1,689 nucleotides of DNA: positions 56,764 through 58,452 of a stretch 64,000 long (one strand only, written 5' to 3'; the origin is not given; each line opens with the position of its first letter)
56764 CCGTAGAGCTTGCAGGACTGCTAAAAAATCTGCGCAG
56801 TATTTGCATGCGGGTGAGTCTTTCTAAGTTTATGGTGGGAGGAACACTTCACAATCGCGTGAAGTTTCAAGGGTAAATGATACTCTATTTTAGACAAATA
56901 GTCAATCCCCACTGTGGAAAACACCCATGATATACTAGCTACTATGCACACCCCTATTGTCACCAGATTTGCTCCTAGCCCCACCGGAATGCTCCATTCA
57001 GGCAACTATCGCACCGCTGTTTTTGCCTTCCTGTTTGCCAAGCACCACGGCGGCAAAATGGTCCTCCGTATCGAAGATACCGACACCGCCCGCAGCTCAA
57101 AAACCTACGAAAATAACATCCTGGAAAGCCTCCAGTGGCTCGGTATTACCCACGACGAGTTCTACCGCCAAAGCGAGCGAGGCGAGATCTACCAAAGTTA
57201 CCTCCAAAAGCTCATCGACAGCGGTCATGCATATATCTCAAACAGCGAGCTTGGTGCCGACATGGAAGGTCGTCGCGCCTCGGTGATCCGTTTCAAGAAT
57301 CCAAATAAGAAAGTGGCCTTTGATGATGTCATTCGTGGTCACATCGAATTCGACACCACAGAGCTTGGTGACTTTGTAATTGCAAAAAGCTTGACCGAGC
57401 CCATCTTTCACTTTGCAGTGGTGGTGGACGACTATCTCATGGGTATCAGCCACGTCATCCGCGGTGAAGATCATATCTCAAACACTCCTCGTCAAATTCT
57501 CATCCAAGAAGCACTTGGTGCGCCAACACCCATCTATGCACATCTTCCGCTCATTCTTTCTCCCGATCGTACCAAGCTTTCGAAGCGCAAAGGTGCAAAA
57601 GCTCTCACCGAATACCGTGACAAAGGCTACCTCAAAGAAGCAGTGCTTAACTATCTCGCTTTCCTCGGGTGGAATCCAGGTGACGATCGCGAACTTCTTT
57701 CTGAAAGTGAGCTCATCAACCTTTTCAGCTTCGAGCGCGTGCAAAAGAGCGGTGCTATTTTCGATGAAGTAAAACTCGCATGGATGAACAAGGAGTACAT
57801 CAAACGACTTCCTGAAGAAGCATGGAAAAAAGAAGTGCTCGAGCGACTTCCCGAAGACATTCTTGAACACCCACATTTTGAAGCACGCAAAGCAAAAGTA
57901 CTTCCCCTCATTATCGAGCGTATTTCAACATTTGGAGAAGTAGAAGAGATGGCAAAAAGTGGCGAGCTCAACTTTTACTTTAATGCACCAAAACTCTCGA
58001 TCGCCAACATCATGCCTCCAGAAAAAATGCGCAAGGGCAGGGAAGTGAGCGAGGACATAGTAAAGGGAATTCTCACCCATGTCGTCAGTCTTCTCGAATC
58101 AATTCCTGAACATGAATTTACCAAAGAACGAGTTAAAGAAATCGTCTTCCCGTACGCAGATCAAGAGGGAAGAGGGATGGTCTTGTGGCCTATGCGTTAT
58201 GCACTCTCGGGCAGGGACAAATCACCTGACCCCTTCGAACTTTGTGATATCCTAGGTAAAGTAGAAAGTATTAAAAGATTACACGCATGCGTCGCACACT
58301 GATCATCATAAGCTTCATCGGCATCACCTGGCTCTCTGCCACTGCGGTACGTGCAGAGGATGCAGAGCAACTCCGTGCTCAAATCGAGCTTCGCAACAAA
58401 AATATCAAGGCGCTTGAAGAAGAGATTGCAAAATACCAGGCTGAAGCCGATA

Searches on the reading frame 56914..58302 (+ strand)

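Call 43: search_protein_families(library=pfam, proteins=[window:56914-58302:+], max_evalue=0.001)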
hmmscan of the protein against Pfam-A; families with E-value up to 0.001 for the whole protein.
window:56914-58302:+ (462 aa): 2 families
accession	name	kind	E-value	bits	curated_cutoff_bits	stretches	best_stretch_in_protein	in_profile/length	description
PF00749.27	tRNA-synt_1c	-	3.1e-85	286.3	23.4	2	121-290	142-314/314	tRNA synthetases class I (E and Q), catalytic domain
PF19269.4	Anticodon_2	-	5.3e-17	63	23.6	1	323-458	13-139/141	Anticodon binding domain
